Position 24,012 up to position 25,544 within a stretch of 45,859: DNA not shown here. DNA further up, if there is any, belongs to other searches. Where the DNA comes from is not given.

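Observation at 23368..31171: Compact 7-gene cluster for an unknown small molecule in a chlamydia-like genome (top candidate for a novel system)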

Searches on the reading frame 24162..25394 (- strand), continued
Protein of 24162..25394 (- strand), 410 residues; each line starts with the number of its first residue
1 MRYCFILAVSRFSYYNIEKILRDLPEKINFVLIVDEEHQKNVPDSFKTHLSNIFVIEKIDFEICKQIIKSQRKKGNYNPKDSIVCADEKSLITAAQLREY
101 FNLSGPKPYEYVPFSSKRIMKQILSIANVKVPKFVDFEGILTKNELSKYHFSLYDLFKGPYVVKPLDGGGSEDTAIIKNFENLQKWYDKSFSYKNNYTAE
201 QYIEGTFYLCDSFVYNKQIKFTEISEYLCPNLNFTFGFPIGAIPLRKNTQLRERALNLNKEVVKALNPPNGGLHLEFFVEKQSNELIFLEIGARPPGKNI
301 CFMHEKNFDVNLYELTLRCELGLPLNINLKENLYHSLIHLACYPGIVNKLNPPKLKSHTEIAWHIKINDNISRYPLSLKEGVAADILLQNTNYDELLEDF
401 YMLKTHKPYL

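Call 40: search_protein_families(library=ncbifam, proteins=[L092:7493-8533:+, L092:2743-3771:+, L094:1818-3035:+, L093:7631-8692:+], max_evalue=0.00001)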
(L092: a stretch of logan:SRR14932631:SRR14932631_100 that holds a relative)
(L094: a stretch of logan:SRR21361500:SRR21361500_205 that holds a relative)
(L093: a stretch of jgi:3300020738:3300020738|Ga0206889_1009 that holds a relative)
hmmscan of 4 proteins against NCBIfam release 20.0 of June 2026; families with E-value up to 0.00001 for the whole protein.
L092:7493-8533:+ (346 aa): 54 families (the best 25 are shown)
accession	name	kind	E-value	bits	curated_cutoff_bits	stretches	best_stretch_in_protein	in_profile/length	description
NF004837.0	PRK06187.1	subfamily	7.6e-29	100.3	476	1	103-345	163-421/531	long-chain-fatty-acid--CoA ligase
TIGR01923.1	menE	equivalog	2.7e-27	95.7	330.15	1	19-346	5-348/442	o-succinylbenzoate--CoA ligase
NF002966.0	PRK03640.1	equivalog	4.6e-26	91.5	556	1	105-346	135-382/483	o-succinylbenzoate--CoA ligase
NF005291.0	PRK06814.1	equivalog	5.9e-23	80.8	1349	1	107-345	789-1031/1140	acyl-[ACP]--phospholipid O-acyltransferase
NF006386.0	PRK08633.1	equivalog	1.6e-20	72.5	1221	1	110-345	781-1040/1147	acyl-[ACP]--phospholipid O-acyltransferase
NF004114.0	PRK05605.1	equivalog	3.6e-20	71.8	766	1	104-345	214-468/575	long-chain-fatty-acid--CoA ligase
NF005702.0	PRK07514.1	subfamily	9.1e-20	70.5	558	1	98-345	147-399/506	malonyl-CoA synthase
NF005801.1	PRK07656.1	equivalog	2.1e-19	69.5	657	1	105-345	161-402/500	FadD3 family acyl-CoA ligase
NF009233.0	PRK12583.1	subfamily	4e-19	68.4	832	1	116-345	206-449/558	fatty acid CoA ligase family protein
NF005307.0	PRK06839.1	equivalog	6.9e-19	67.8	748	1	97-346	140-393/496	o-succinylbenzoate--CoA ligase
NF004758.0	PRK06087.1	equivalog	7e-17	61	736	1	103-346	183-433/548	medium-chain fatty-acid--CoA ligase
NF038343.1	ligase_FadD11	exception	1.9e-16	59.6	950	1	259-346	356-445/585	fatty acid--CoA ligase FadD11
NF004511.1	PRK05852.1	equivalog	5.4e-16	58.3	650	1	114-345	158-403/505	FadD7 family fatty acid--CoA ligase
NF005858.0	PRK07787.1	subfamily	5.8e-16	58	575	1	92-346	110-373/471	acyl-CoA synthetase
NF004229.0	PRK05677.1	subfamily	1.4e-15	56.8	879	1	79-346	174-455/563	long-chain-fatty-acid--CoA ligase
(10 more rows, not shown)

L092:2743-3771:+ (342 aa): 5 families
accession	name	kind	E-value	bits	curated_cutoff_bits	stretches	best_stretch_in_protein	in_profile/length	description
NF035922.1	Trp_DH_ScyB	equivalog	1.4e-73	247.9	600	1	6-339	5-340/346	tryptophan dehydrogenase ScyB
NF040817.1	GdhA_Arch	equivalog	1.7e-21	76.9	750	2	143-292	189-354/419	glutamate dehydrogenase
NF041398.1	GluDhGdhB_Halo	equivalog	4.9e-20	71.8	620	1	26-292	52-346/410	glutamate dehydrogenase GdhB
NF006929.0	PRK09414.1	equivalog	4.6e-06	25.9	536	0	205-287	291-375/445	NADP-specific glutamate dehydrogenase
TIGR03911.1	pyrrolys_PylD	equivalog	8.8e-06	25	150.05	0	170-222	147-199/266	3-methylornithyl-N6-L-lysine dehydrogenase PylD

L094:1818-3035:+ (405 aa): 21 families
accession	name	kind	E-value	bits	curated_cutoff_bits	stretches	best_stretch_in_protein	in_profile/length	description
NF002085.0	PRK00915.1-2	subfamily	2.6e-57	194.7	517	1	21-404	10-375/504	2-isopropylmalate synthase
TIGR02090.1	LEU1_arch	subfamily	2e-49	168.7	484.75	1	27-403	3-361/363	isopropylmalate/citramalate/homocitrate synthases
NF002086.0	PRK00915.1-3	equivalog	3.5e-49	167.7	532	1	23-403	5-379/516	2-isopropylmalate synthase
TIGR02660.1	nifV_homocitr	equivalog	5.3e-49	167.4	462.9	1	26-392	3-348/365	homocitrate synthase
TIGR02146.1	LysS_fung_arch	equivalog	2.7e-48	165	413.55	1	27-388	1-341/344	homocitrate synthase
NF002088.0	PRK00915.1-5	equivalog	1.3e-47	162.5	697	1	27-404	6-377/514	2-isopropylmalate synthase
TIGR00973.1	leuA_bact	equivalog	1.1e-45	156.1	598.7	1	26-403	3-374/494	2-isopropylmalate synthase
NF041069.1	IPMS_Sufob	equivalog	6.7e-42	144.1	600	1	27-391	3-348/371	isopropylmalate synthase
NF002087.0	PRK00915.1-4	equivalog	4.6e-40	137.6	729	1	25-403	7-380/516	2-isopropylmalate synthase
NF002084.0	PRK00915.1-1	equivalog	7.9e-38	130.3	748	1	25-395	5-370/523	2-isopropylmalate synthase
TIGR00977.1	citramal_synth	equivalog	1.2e-25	89.9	450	1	26-381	3-352/526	citramalate synthase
NF042434.1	IPMS_Lepto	equivalog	6e-25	88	500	1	22-392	3-369/374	2-isopropylmalate synthase LeuA2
NF042433.1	CitmalDyn_Leptosp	equivalog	7e-21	74.4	950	1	24-401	7-376/514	(R)-citramalate synthase CimA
NF002991.1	PRK03739.1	subfamily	1.3e-20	73.7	455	1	31-378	33-396/550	2-isopropylmalate synthase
NF006049.0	PRK08195.1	subfamily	7.7e-18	64.6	229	1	149-288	123-259/344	4-hyroxy-2-oxovalerate/4-hydroxy-2-oxopentanoic acid aldolase,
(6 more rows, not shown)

L093:7631-8692:+ (353 aa): 5 families
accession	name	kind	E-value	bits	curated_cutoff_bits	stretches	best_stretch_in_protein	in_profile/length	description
NF035922.1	Trp_DH_ScyB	equivalog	6.9e-73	245.6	600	1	16-344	8-338/346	tryptophan dehydrogenase ScyB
NF040817.1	GdhA_Arch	equivalog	9.1e-20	71.2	750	1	148-299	187-354/419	glutamate dehydrogenase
NF041398.1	GluDhGdhB_Halo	equivalog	2.3e-15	56.4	620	1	29-295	48-342/410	glutamate dehydrogenase GdhB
NF006929.0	PRK09414.1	equivalog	1e-08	34.6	536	0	211-317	290-400/445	NADP-specific glutamate dehydrogenase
NF010634.0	PRK14031.1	equivalog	1.4e-07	30.4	822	0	207-303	285-383/444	NADP-specific glutamate dehydrogenase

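Call 43: find_related_loci(query=A3, collection=metagenome_contigs, flank=10000)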
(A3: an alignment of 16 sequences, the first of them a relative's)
Query A3 (410 aa) in metagenome_contigs; peptide patterns used: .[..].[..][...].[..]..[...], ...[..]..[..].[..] (x = any residue, [..] = any of these).
600 stretches matched a pattern (row limit reached: there are more); 363 encode a relative of the query (tblastn E <= 1e-3); the best 80 are kept; 80 distinct loci.
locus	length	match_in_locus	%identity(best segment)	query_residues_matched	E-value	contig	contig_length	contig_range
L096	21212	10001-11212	45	1-409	3e-107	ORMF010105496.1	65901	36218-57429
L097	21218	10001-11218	42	1-410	7e-105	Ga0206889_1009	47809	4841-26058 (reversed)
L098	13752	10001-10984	31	83-404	1e-45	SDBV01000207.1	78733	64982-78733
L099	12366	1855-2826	31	83-404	6e-41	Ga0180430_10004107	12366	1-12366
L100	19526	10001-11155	28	26-409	2e-38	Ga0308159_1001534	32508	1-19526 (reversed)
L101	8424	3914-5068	27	26-409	6e-38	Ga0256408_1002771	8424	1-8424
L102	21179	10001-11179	27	21-408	1e-36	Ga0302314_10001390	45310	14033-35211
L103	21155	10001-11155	28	26-409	4e-35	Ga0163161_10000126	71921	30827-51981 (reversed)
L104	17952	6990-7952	28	87-409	3e-32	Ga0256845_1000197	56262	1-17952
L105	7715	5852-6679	26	16-299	5e-25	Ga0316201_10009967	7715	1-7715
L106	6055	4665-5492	26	16-299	5e-24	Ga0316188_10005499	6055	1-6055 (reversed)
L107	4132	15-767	27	41-299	7e-24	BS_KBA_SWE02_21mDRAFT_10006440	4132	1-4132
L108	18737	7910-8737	25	16-299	2e-23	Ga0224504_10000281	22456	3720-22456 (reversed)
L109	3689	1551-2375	25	31-313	3e-23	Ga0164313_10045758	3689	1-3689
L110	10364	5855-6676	26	16-297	6e-23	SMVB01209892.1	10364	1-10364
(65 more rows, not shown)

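Call 44: search_solved_structures(query=A3, max_evalue=0.001, show_alignments=2)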
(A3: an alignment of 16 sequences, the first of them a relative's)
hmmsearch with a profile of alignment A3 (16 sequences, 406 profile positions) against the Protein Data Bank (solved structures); distinct sequences matched with E-value up to 0.001: 11.
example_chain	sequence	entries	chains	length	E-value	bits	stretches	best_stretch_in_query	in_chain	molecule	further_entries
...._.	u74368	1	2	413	1.1e-33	120.2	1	49-373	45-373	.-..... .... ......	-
4dim_A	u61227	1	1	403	8.6e-14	54.7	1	52-371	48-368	Phosphoribosylglycinamide synthetase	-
3vot_A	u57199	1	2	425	1.9e-09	40.4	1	86-318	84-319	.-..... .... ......, BL00235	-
3r23_A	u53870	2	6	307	1.2e-08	37.7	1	113-211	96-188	D-alanine--D-alanine ligase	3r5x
4fu0_A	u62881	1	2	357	1.8e-06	30.6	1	113-218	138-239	D-alanine--D-alanine ligase 7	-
2pvp_A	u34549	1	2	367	2.4e-06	30.1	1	102-203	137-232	D-alanine-D-alanine ligase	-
3wo1_A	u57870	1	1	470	7e-05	25.3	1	64-311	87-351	Alanine-anticapsin ligase BacD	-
3wnz_A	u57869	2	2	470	0.00023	23.6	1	64-311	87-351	Alanine-anticapsin ligase BacD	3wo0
3vmm_A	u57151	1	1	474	0.00024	23.6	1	64-311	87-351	Alanine-anticapsin ligase BacD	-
8fff_A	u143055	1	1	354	0.00096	21.6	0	113-202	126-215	D-alanine--D-alanine ligase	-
2i80_A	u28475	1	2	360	0.00099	21.5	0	113-202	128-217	D-alanine-D-alanine ligase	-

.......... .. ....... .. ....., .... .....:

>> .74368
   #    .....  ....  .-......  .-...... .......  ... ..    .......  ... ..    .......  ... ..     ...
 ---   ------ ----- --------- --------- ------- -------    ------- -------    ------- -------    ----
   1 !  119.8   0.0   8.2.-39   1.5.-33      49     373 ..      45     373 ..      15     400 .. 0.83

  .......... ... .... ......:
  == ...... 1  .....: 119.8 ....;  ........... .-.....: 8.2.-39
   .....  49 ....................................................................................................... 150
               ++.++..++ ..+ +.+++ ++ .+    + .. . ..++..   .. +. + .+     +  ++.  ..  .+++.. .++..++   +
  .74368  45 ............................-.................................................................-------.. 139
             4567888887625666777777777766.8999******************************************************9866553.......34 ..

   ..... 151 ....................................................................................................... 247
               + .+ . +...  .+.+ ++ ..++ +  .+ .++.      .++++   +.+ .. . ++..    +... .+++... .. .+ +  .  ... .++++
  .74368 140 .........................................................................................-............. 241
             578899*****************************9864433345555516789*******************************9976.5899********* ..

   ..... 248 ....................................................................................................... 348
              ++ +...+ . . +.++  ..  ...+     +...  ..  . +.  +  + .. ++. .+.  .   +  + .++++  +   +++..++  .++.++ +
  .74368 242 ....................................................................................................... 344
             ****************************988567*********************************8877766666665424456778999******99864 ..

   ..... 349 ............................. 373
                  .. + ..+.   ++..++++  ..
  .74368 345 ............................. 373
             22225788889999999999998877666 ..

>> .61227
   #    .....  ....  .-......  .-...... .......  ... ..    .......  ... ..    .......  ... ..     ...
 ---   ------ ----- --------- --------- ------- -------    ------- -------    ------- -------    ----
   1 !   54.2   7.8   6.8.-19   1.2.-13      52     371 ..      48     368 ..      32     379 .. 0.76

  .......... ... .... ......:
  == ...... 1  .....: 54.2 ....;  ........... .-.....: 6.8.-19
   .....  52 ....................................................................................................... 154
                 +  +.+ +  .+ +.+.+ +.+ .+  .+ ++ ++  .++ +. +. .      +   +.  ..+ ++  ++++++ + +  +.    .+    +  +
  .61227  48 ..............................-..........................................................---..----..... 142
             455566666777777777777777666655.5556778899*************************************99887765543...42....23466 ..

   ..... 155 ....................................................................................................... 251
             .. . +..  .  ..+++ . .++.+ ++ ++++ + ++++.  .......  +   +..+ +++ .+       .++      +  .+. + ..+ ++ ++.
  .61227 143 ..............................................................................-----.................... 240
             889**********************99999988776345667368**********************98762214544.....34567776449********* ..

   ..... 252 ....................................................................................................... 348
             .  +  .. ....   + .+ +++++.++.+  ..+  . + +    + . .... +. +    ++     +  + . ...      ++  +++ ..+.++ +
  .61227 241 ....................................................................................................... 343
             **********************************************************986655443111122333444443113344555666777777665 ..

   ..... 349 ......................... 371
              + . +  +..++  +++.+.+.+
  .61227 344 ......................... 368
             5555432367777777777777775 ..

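Call 85: search_protein_families(library=padloc, proteins=[window:24162-25394:-], max_evalue=0.001)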
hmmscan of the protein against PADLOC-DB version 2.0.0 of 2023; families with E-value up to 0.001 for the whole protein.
window:24162-25394:- (410 aa): 0 families

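Call 90: search_dna_similar(query=window:24162-25394:-, collection=plasmids, mode=protein, max_evalue=1e-10, max_rows=15)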
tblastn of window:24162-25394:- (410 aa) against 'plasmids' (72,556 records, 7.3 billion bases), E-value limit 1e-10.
Records with a match: 89; places in all: 92; records where one place covers at least 80% of the query: 3.
Best place of each record, by identity: <60% 89.
By first word of the organism name: Legionella 25; Apilactobacillus 13; Streptomyces 8; Pantoea 7; Burkholderia 6; Brachyspira 6; Bacillus 5; Vibrio 4; Paraburkholderia 4; Priestia 3; and 8 more.
By predicted mobility (MOB-suite, as given by PLSDB): non-mobilizable 44; conjugative 31; mobilizable 14.
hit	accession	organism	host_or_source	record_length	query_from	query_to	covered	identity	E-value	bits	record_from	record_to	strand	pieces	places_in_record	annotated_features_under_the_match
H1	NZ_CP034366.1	Pantoea sp. CCBC3-3-1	Cotinus coggygria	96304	1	408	100%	25.8%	3e-36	148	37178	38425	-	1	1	ATP-grasp domain-containing protein | TauD/TfdA family dioxygenase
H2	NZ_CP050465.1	Vibrio campbellii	single cell,seawater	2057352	78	405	80%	31.7%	7e-37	150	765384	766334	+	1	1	none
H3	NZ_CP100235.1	Burkholderia glumae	cell culture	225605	83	408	80%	29.1%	3e-31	133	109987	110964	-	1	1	ATP-grasp domain-containing protein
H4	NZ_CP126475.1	Bacillus thuringiensis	mixed culture,termite gut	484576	3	323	78%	28.8%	9e-22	105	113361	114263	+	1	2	ATP-grasp domain-containing protein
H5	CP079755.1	Klebsiella grimontii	cell culture,urine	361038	6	320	77%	29.0%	2e-15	86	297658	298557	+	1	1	ATP-grasp domain-containing protein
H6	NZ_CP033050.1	Virgibacillus halodenitrificans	cell culture,Red Sea lagoons-Mangrove ...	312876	41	406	89%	24.6%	5e-12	76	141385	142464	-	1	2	ATP-grasp domain-containing protein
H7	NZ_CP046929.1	Brachyspira hyodysenteriae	Sus scrofa domesticus,Fecal swab,feces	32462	81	398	78%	27.7%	8e-12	75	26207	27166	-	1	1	ATP-grasp domain-containing protein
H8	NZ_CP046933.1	Brachyspira hyodysenteriae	Sus scrofa domesticus,Fecal swab,feces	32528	81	398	78%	27.7%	8e-12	75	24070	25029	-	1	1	ATP-grasp domain-containing protein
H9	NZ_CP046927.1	Brachyspira hyodysenteriae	Sus scrofa domesticus,Fecal swab,feces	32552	81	398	78%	27.7%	8e-12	75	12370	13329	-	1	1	ATP-grasp domain-containing protein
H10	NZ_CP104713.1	Brachyspira hyodysenteriae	pig,faecal swab,feces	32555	81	398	78%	27.7%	8e-12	75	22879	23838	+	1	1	ATP-grasp domain-containing protein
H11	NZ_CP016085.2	Brachyspira hyodysenteriae ATCC 27164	Sus scrofa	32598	81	398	78%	27.7%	8e-12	75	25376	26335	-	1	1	ATP-grasp domain-containing protein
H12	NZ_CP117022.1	Brachyspira hyodysenteriae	pig,faecal swab,feces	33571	81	398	78%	27.7%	8e-12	75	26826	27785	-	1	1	ATP-grasp domain-containing protein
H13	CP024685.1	Bacillus wiedmannii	cell culture,soil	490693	82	400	78%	26.6%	8e-24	111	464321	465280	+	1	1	biotin carboxylase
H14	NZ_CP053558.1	Exiguobacterium sp. Helios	-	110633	15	322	75%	27.4%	1e-21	104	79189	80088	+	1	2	hypothetical protein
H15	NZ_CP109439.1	Streptomyces sp. NBC_01483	-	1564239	3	327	79%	24.3%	1e-12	77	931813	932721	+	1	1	none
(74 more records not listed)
